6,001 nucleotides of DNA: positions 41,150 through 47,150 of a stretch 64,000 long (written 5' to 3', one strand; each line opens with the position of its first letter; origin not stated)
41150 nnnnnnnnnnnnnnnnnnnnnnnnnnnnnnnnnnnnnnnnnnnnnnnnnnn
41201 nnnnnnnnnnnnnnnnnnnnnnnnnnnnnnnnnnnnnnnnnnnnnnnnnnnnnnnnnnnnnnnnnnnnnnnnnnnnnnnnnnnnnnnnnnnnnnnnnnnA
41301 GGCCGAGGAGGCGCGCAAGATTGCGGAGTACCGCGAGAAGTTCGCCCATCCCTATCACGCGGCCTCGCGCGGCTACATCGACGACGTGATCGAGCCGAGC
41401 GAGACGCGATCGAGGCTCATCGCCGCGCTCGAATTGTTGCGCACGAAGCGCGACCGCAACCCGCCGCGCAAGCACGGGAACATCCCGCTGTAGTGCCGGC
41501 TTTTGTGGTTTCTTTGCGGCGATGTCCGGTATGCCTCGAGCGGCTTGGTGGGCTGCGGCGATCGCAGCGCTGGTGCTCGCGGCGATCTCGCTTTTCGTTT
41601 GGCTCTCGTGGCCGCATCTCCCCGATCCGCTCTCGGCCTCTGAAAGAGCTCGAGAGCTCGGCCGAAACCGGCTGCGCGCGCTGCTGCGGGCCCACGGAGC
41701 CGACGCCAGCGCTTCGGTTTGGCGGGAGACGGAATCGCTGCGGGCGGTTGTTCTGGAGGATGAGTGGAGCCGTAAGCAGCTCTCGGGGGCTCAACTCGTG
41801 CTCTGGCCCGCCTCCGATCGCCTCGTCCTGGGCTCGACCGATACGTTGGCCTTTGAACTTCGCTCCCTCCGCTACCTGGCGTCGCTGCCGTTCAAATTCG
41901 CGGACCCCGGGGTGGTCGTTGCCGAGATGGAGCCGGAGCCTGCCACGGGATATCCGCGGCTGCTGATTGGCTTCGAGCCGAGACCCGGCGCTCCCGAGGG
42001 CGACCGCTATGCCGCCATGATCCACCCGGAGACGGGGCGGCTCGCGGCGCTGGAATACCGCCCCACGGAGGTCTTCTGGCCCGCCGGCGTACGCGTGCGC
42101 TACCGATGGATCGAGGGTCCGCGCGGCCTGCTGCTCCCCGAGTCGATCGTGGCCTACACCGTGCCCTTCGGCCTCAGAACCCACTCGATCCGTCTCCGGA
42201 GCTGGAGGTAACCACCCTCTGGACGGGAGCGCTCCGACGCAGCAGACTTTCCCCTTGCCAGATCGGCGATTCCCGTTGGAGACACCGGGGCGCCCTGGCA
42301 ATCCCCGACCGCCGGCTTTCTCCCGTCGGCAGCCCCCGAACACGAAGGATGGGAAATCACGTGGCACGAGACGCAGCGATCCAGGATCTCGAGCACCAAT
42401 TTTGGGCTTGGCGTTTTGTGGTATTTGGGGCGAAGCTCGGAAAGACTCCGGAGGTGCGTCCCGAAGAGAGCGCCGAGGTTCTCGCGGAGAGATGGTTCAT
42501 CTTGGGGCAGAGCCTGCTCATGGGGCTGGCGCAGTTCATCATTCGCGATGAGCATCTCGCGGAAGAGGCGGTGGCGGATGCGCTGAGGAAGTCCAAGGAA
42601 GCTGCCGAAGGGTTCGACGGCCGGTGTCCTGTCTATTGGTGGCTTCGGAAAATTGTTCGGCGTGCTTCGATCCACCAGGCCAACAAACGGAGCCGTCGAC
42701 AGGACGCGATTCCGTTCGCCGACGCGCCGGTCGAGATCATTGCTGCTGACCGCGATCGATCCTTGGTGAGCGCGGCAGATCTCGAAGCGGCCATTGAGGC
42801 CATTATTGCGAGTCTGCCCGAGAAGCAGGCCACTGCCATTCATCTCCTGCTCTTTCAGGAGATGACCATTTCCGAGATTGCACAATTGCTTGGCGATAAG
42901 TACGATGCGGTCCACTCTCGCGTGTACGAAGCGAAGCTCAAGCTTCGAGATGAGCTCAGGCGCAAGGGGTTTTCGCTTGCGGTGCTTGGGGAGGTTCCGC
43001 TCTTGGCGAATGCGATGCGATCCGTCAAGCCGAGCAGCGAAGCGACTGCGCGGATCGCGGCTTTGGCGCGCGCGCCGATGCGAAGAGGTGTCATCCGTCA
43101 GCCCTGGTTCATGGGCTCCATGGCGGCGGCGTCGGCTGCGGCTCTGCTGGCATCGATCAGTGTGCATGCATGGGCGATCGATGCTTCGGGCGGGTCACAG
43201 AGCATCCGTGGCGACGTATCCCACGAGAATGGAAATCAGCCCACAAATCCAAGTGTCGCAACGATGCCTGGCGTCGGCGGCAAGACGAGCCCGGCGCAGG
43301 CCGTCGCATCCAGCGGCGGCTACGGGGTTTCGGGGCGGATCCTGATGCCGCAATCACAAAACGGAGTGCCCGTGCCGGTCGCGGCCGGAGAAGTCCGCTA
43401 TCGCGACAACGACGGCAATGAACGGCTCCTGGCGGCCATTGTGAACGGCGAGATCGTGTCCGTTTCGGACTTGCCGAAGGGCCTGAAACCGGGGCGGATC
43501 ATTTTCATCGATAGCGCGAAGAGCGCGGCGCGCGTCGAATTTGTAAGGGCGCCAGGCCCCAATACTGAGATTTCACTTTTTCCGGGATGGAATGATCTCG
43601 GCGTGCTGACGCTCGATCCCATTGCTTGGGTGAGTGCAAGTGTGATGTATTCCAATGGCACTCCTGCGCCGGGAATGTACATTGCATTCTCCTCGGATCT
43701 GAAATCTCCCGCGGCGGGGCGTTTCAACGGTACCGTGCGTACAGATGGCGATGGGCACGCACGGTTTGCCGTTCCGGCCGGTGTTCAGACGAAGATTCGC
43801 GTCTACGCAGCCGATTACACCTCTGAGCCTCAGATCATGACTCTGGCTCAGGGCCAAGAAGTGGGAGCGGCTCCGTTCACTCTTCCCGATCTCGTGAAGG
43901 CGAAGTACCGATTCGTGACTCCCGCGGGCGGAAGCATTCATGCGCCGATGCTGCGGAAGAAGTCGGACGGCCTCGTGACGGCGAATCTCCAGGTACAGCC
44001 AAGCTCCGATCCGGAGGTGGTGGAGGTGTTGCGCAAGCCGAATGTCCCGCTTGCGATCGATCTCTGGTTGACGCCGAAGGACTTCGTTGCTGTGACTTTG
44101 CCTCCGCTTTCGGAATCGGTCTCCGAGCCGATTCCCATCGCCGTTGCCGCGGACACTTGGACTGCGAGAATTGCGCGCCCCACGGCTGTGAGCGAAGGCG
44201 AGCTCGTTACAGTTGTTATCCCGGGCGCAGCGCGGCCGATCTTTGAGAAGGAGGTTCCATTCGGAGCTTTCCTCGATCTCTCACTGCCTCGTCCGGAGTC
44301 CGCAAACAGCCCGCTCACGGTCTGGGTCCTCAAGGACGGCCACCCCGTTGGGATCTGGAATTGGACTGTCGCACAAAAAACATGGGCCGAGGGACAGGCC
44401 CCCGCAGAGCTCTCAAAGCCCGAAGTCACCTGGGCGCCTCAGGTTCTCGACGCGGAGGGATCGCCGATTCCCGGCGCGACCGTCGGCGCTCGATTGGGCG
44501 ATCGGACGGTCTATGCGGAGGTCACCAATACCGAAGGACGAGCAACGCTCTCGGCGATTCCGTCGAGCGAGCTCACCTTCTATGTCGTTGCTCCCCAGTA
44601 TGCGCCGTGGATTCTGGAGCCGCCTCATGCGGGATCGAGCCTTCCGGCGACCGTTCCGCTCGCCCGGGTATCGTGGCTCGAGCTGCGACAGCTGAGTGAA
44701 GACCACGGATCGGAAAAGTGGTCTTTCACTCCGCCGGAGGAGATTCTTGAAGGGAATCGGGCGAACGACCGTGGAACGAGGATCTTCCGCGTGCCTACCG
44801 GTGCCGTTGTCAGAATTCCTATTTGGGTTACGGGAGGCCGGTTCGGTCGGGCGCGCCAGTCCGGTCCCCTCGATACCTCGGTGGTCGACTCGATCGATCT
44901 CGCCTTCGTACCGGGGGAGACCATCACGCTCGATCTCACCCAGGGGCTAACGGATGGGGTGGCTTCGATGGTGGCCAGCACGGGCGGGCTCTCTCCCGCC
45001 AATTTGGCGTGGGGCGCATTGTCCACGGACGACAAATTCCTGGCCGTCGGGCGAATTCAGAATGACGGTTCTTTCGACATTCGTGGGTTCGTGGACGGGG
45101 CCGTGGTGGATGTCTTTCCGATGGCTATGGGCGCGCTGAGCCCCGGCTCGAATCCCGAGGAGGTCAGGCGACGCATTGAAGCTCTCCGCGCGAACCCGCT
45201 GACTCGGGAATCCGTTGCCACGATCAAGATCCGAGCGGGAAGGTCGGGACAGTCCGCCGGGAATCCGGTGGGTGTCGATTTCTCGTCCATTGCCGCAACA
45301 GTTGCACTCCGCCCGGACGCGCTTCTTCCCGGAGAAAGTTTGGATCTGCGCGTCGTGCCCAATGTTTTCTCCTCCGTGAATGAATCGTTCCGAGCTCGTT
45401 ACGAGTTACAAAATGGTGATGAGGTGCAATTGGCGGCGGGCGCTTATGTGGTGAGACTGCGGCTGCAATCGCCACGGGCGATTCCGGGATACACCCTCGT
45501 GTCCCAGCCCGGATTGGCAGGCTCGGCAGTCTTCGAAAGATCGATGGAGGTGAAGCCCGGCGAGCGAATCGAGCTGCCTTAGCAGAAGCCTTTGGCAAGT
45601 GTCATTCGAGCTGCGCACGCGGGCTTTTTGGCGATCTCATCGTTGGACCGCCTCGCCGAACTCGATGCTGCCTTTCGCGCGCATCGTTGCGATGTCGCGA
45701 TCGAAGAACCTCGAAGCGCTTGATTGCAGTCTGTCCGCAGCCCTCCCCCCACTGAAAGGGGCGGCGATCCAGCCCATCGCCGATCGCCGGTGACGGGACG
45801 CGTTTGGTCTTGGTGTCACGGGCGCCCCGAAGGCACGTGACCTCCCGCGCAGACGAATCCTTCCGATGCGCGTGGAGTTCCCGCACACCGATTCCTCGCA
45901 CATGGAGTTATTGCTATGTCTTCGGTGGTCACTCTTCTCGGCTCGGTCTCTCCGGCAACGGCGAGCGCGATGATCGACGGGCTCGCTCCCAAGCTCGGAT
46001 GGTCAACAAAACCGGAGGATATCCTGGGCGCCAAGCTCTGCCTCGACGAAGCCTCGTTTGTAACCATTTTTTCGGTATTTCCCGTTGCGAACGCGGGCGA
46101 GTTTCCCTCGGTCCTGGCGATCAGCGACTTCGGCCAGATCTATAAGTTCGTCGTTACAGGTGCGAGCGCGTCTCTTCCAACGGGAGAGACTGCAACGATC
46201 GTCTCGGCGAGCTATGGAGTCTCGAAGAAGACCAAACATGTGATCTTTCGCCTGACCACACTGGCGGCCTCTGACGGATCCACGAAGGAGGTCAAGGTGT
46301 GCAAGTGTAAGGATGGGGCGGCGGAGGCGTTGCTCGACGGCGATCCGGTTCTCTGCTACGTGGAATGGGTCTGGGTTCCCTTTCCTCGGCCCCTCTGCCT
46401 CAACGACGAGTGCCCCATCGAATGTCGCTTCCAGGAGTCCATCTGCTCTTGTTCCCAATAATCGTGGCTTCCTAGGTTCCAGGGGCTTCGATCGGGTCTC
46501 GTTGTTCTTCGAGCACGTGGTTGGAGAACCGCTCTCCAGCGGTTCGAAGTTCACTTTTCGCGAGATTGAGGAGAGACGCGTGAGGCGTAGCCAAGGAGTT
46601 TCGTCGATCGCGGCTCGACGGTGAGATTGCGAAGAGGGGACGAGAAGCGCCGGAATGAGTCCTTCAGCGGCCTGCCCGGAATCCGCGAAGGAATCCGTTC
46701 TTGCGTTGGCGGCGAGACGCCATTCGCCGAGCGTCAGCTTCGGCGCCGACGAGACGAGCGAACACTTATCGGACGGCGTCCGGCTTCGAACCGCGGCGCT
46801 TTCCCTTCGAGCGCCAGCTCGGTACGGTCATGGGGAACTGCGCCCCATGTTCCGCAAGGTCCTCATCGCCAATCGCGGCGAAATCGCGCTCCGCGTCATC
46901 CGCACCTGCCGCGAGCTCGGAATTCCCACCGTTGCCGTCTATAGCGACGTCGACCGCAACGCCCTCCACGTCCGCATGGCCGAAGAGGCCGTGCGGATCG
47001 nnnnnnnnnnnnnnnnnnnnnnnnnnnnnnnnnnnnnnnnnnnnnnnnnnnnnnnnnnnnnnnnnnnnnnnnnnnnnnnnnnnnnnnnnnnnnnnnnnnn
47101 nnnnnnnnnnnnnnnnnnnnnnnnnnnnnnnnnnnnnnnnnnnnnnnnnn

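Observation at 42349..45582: ECF sigma domain fused in frame to a TM helix and about 800 aa of extracytoplasmic repeats: a one-polypeptide trans-envelope signalling candidate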

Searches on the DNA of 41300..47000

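Call 72: search_rna_families(source=window, start=41300, end=47000, threshold=evalue, max_evalue=1)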
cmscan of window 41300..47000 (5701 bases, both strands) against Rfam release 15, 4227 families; matches with E-value up to 1: 1.
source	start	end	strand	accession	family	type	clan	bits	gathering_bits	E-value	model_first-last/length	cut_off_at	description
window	43612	43702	+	RF00899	mir-235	Gene; miRNA;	-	24.1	75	0.41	1-77/77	no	mir-235 microRNA precursor family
